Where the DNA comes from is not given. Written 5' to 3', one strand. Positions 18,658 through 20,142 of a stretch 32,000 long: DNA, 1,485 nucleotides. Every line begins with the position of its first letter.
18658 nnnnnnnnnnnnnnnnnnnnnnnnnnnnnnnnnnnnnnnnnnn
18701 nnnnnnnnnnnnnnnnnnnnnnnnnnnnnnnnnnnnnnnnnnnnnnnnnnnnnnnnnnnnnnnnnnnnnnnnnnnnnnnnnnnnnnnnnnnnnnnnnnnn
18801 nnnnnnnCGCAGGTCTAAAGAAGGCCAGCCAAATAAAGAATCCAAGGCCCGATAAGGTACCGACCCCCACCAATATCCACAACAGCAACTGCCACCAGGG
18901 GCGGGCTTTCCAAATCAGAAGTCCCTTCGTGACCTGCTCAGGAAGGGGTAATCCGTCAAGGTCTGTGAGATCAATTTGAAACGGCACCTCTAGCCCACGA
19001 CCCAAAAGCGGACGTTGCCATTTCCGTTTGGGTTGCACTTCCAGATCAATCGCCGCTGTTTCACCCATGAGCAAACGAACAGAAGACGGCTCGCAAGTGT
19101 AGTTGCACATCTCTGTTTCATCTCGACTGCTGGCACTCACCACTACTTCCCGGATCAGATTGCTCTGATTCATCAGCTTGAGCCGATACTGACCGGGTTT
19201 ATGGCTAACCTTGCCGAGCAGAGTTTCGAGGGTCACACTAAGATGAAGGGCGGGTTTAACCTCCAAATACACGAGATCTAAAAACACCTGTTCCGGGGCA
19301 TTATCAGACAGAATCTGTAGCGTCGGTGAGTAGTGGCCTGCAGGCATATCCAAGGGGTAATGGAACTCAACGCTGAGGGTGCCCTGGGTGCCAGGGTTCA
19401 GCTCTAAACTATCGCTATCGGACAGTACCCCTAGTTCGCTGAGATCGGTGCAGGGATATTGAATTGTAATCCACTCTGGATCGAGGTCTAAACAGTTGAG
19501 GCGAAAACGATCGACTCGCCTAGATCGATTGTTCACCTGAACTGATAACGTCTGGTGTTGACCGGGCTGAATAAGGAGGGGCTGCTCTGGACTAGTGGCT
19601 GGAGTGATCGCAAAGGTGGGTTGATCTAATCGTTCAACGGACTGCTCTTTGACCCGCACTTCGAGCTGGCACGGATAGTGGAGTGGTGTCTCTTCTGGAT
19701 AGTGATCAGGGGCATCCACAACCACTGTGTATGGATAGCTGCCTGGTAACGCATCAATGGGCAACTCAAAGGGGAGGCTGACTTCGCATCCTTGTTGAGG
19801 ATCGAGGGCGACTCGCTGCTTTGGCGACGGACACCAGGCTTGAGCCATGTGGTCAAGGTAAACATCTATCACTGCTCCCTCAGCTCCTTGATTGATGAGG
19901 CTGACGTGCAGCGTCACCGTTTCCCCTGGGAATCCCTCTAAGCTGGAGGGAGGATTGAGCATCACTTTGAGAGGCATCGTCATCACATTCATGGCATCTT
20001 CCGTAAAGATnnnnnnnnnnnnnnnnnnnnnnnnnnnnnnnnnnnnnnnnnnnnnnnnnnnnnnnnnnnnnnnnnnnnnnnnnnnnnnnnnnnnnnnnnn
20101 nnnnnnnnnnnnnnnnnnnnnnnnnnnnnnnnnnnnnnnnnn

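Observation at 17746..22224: Paralogous bitopic proteins occupy the baseplate position downstream of the spike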

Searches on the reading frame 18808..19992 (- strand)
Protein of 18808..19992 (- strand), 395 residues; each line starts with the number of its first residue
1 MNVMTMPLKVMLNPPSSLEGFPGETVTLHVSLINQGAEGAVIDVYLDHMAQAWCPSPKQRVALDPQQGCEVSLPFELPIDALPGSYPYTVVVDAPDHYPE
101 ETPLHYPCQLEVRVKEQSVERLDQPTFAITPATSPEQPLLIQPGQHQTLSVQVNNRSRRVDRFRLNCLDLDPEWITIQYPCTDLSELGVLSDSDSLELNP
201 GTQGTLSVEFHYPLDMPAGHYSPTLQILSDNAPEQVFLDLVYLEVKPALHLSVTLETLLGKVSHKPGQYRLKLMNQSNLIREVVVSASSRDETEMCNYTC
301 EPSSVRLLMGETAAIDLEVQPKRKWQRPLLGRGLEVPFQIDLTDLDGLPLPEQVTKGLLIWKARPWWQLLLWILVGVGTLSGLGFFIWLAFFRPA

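Call 63: search_protein_representatives(alignment_id=A3)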
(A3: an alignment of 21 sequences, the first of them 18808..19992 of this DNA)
Query: 21 sequences, 398 profile positions. Proteins with E-value up to 0.001 (for the whole library): 5113; up to 1e-10: 1615; up to 1e-30: 357. The best 150 are listed.
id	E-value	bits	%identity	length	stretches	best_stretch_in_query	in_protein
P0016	3.5e-162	556.0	-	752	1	1-398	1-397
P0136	1.6e-156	537.4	-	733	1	7-398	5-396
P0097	1.0e-149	514.9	-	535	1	5-397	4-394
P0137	1.3e-145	501.4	-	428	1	5-397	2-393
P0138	4.6e-144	496.3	-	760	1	4-397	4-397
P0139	1.5e-142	491.4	-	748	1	7-398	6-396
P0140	9.8e-140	482.1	-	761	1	7-397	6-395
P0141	1.3e-139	481.6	-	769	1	6-397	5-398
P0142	1.5e-138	478.2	-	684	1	6-397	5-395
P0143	1.5e-125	435.3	-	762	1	6-396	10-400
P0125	1.6e-125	435.2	-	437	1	4-386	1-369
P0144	2.7e-124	431.2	-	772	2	6-395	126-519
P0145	4.7e-121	420.6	-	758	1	21-396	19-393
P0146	6.4e-120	416.8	-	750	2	6-397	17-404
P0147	1.1e-119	416.1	-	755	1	4-386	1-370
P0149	2.0e-112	392.1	-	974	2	7-300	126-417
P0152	3.4e-111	388.1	-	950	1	7-397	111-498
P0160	4.2e-107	374.6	-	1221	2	7-305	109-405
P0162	5.3e-106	371.0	-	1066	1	7-398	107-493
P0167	4.1e-104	364.8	-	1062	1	8-398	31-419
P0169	4.5e-102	358.1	-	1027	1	7-396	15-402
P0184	1.2e-96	340.2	-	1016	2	6-397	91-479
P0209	5.0e-86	305.2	-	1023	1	24-397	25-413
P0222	7.4e-82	291.5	-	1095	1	25-394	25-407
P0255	2.4e-72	260.2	-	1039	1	5-397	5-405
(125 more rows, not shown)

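Call 65: list_cluster_members(proteins=[P0149, P0152, P0160, P0162, P0167, P0169, P0184, P0209, P0222, P0255])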
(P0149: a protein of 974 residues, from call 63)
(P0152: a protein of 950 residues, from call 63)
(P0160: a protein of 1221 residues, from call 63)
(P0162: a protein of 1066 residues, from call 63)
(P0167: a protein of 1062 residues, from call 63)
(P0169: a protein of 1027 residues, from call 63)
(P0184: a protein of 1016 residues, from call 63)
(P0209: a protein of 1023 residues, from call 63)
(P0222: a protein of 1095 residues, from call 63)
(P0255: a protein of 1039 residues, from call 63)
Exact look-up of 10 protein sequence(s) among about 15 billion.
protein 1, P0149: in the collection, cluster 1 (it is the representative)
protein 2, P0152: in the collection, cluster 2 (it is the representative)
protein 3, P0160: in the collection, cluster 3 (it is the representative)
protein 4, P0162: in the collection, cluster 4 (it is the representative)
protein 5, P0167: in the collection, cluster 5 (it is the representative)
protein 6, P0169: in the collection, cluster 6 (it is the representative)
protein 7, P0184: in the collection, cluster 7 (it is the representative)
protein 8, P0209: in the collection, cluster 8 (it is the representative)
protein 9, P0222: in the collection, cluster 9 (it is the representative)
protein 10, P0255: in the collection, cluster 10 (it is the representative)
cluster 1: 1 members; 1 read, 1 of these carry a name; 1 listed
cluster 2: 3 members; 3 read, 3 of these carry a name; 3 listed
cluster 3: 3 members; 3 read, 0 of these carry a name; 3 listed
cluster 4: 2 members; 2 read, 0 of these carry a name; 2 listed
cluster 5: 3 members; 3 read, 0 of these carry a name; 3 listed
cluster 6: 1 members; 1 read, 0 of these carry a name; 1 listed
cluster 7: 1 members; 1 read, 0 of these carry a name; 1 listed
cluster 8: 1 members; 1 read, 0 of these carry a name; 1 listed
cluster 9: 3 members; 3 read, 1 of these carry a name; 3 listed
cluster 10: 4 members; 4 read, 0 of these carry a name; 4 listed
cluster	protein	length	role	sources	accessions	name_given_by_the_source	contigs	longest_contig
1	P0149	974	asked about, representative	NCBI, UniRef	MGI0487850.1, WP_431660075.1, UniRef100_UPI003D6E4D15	hypothetical protein ACN4EK_20610, partial [Pantanalinema rosaneae CENA516] | COG1470 family protein n=1 Tax=Pantanalinema rosaneae TaxID=1620701 RepID=UPI003D6E4D15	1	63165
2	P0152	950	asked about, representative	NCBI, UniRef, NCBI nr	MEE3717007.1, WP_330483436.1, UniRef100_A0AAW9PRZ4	hypothetical protein V2H45_09645 [Tumidithrix elongata RA019] | CARDB domain-containing protein n=1 Tax=Tumidithrix elongata BACA0141 TaxID=2716417 ... | hypothetical protein [Tumidithrix elongata RA019]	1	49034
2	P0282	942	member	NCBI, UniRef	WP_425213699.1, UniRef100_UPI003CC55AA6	transcriptional regulator [Tumidithrix helvetica] | COG1470 family protein n=1 Tax=Tumidithrix helvetica TaxID=3457545 RepID=UPI003CC55AA6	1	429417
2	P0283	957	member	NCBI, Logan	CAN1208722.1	hypothetical protein TUMEXPCC7403_00775 [Tumidithrix helvetica PCC 7403]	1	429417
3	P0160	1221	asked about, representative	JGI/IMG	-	-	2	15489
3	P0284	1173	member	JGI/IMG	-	-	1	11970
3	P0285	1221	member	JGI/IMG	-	-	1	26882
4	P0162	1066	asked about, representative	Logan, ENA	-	-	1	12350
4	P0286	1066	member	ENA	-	-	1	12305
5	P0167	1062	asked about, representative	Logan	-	-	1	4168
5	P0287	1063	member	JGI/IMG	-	-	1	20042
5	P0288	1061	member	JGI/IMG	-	-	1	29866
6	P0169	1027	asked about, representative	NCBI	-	-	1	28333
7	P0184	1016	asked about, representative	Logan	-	-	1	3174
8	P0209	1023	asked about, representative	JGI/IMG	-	-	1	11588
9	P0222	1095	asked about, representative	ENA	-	-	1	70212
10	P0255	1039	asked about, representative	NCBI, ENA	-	-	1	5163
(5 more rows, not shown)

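Call 73: search_protein_families(library=pfam, proteins=[P0149, P0152, P0160, P0162, P0167, P0169, P0184, P0209, P0222], max_evalue=0.0001)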
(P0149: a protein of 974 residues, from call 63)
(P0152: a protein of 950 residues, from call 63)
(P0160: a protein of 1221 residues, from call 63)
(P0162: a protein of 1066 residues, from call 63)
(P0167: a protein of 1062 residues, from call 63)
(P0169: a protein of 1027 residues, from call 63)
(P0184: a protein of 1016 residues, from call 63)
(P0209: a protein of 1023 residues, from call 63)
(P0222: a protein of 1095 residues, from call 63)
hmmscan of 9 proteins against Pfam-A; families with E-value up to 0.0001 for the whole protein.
P0149 (974 aa): 0 families

P0152 (950 aa): 0 families

P0160 (1221 aa): 0 families

P0162 (1066 aa): 0 families

P0167 (1062 aa): 1 family
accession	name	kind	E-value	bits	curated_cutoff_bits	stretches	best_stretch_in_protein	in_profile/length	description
PF10633.15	NPCBM_assoc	-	4.9e-06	27.1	24.4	0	45-114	2-70/78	NPCBM-associated, NEW3 domain of alpha-galactosidase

P0169 (1027 aa): 0 families

P0184 (1016 aa): 0 families

P0209 (1023 aa): 0 families

P0222 (1095 aa): 1 family
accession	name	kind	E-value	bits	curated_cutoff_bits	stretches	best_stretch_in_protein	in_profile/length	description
PF22352.2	K319L-like_PKD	-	2.1e-05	24.9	27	0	626-651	55-79/84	K319L-like, PKD domain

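Call 78: find_encoding_contigs(protein=P0152, flank=10000, max_places=1)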
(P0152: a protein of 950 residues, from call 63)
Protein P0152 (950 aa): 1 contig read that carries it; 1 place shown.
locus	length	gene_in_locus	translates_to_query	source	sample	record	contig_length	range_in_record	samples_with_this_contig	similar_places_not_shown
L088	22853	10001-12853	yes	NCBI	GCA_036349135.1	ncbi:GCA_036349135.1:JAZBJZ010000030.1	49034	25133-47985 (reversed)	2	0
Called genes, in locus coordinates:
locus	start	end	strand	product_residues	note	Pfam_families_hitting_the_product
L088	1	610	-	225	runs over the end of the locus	PF01073:3Beta_HSD, PF01370:Epimerase, PF05368:NmrA, PF13460:NAD_binding_10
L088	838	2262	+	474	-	PF02881:SRP54_N, PF06414:Zeta_toxin (faint), PF00448:SRP54, PF02978:SRP_SPB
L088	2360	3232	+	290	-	PF01112:Asparaginase_2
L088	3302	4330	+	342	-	PF00890:FAD_binding_2, PF01266:DAO, PF01494:FAD_binding_3 (weak), PF01593:Amino_oxidase, PF07992:Pyr_redox_2, PF12831:FAD_oxidored, PF13450:NAD_binding_8, PF01593:Amino_oxidase, +4 more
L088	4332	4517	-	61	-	-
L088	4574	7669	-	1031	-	PF07696:7TMR-DISMED2, PF07695:7TMR-DISM_7TM, PF00512:HisKA, PF02518:HATPase_c, PF00072:Response_reg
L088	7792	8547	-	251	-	PF01656:CbiA, PF07015:VirC1 (faint), PF09140:MipZ (faint), PF10609:ParA, PF13614:AAA_31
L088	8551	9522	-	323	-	PF01590:GAF, PF13185:GAF_2, PF13492:GAF_3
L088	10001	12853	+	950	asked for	-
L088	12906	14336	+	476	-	-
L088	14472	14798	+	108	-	PF15937:PrlF_antitoxin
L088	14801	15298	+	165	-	PF11663:Toxin_YhaV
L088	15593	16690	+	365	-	PF17761:DUF1016_N, PF06250:YhcG_C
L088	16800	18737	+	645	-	PF07228:SpoIIE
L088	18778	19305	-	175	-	-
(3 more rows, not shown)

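Call 79: find_encoding_contigs(protein=P0169, flank=10000, max_places=1)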
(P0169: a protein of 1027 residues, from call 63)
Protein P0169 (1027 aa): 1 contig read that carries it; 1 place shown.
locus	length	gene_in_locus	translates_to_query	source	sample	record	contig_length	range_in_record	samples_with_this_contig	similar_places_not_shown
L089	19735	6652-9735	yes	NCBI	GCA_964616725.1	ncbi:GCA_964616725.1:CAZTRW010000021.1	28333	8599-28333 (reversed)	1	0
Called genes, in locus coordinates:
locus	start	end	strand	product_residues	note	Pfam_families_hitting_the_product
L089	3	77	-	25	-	?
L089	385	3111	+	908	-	PF03065:Glyco_hydro_57, PF12055:DUF3536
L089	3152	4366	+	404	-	-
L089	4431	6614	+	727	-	PF23381:Beta-prop_IFT122_1st, PF23383:Beta-prop_IFT140_1st (faint), PF24807:WD40_CDC20-Fz (weak), PF25175:Beta-prop_WDR5, PF23414:Beta-prop_EML_2 (weak), PF25174:Beta-prop_THOC3, PF25173:Beta-prop_WDR3_1st (weak), PF00400:WD40 (weak), +12 more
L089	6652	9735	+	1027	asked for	-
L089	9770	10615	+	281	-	PF14397:ATPgrasp_ST (faint), PF03133:TTL (faint), PF08443:RimK, PF14398:ATPgrasp_YheCD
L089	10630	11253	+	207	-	PF03099:BPL_LplA_LipB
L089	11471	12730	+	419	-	PF01551:Peptidase_M23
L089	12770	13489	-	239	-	PF00677:Lum_binding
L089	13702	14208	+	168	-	PF02577:BFN_dom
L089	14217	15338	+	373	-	PF00248:Aldo_ket_red, PF14691:Fer4_20 (faint), PF13187:Fer4_9 (weak), PF13534:Fer4_17 (weak)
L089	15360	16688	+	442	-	PF02142:MGS, PF01513:NAD_kinase (weak), PF00781:DAGK_cat, PF19279:YegS_C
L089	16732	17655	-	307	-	PF03239:FTR1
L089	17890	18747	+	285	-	-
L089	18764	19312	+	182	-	-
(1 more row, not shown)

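Call 80: find_encoding_contigs(protein=P0222, flank=10000, max_places=1)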
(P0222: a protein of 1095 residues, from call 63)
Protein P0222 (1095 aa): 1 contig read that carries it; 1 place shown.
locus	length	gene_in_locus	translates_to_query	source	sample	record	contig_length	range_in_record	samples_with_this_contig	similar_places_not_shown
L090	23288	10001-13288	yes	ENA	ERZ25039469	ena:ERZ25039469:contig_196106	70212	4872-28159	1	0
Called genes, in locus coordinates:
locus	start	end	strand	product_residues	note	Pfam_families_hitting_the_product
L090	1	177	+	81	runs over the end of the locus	-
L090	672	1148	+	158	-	PF05598:DUF772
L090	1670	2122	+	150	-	PF13586:DDE_Tnp_1_2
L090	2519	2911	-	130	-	-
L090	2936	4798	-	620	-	-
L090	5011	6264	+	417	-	-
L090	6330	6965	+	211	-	-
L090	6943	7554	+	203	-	PF13709:DUF4159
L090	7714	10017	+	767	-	PF23381:Beta-prop_IFT122_1st, PF24814:WD40_Prp19, PF24817:WD40_WDHD1_1st (weak), PF25172:Beta-prop_WDR3_2nd, PF25174:Beta-prop_THOC3, PF25175:Beta-prop_WDR5, PF24807:WD40_CDC20-Fz, PF24817:WD40_WDHD1_1st, +16 more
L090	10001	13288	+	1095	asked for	-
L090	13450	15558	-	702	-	PF22977:WHD, PF00004:AAA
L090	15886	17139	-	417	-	PF14065:Pvc16_N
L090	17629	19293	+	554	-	PF04984:Phage_sheath_1, PF17482:Phage_sheath_1C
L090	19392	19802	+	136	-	PF06841:Phage_T4_gp19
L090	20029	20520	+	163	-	PF06841:Phage_T4_gp19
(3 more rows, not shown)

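Call 81: find_encoding_contigs(protein=P0285, flank=10000, max_places=1)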
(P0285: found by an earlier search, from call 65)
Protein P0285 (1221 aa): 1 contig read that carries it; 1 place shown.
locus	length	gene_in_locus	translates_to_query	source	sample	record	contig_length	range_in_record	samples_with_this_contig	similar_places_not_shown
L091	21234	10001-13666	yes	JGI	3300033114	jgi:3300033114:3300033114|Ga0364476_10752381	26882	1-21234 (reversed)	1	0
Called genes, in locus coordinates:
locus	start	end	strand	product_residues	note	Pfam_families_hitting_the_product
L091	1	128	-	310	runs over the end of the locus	-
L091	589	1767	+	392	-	PF01385:OrfB_IS605 (weak), PF07282:Cas12f1-like_TNB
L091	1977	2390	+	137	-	PF04965:GPW_gp25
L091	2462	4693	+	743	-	-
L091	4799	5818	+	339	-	PF09684:Tail_P2_I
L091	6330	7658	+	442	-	PF13709:DUF4159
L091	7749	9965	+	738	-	PF23381:Beta-prop_IFT122_1st, PF23414:Beta-prop_EML_2, PF24796:WDR55, PF24805:EIF3I, PF24814:WD40_Prp19, PF24817:WD40_WDHD1_1st, PF25168:Beta-prop_WDR36-Utp21_2nd, PF25171:Beta-prop_WDR36-Utp21_1st, +21 more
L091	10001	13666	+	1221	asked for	-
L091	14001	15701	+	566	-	-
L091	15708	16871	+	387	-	PF00069:Pkinase, PF07714:PK_Tyr_Ser-Thr, PF03109:ABC1 (weak)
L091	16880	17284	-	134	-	-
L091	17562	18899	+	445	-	PF00211:Guanylate_cyc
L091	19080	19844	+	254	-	PF14261:DUF4351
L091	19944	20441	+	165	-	PF03412:Peptidase_C39 (faint), PF13529:Peptidase_C39_2 (weak)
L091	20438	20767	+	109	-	-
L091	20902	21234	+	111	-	?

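Call 103: search_dna_similar(query=window:18808-19992:-, collection=plasmids, mode=protein, max_rows=20, max_evalue=0.001)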
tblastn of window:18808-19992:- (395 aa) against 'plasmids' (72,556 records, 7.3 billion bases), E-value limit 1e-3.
Records with a match: 19; places in all: 19; records where one place covers at least 80% of the query: 3.
Best place of each record, by identity: <60% 19.
By first word of the organism name: Streptomyces 16; Brasilonema 1; Kovacikia 1; Pseudanabaena 1.
By predicted mobility (MOB-suite, as given by PLSDB): non-mobilizable 16; mobilizable 3.
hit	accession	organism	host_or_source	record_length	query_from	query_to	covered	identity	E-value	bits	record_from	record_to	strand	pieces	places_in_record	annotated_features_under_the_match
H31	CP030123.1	Brasilonema octagenarum UFV-E1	Eucalyptus grandis,mixed culture,leaves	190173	1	388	98%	47.6%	7e-119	387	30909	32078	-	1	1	hypothetical protein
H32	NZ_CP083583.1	Kovacikia minuta CCNUW1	cell culture,fresh water lake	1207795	7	393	98%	42.1%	1e-87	297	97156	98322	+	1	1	record has no annotation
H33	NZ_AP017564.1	Pseudanabaena sp. ABRG5-3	-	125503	2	394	99%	39.0%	2e-83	284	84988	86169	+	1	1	hypothetical protein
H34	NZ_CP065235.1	Streptomyces clavuligerus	cell culture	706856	141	322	46%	24.2%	5e-6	56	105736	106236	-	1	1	hydrolase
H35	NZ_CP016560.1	Streptomyces clavuligerus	-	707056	141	322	46%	24.2%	5e-6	56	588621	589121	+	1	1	hydrolase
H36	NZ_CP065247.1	Streptomyces clavuligerus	cell culture,lab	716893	141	322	46%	24.2%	5e-6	56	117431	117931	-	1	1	hydrolase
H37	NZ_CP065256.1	Streptomyces clavuligerus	cell culture,lab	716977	141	322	46%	24.2%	5e-6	56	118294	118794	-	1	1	hydrolase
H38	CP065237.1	Streptomyces clavuligerus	cell culture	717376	141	322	46%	24.2%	5e-6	56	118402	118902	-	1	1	hydrolase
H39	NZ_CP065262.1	Streptomyces clavuligerus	cell culture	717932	141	322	46%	24.2%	5e-6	56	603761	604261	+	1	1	hydrolase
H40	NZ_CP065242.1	Streptomyces clavuligerus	cell culture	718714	141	322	46%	24.2%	5e-6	56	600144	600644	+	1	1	hydrolase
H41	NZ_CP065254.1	Streptomyces clavuligerus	cell culture,lab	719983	141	322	46%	24.2%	5e-6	56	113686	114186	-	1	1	hydrolase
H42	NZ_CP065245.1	Streptomyces clavuligerus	cell culture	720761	141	322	46%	24.2%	5e-6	56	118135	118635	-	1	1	hydrolase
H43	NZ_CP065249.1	Streptomyces clavuligerus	cell culture,lab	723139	141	322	46%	24.2%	5e-6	56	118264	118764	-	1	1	hydrolase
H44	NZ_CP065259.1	Streptomyces clavuligerus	cell culture,lab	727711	141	322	46%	24.2%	5e-6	56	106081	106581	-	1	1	hydrolase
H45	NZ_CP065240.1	Streptomyces clavuligerus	cell culture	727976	141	322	46%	24.2%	5e-6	56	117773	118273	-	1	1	hydrolase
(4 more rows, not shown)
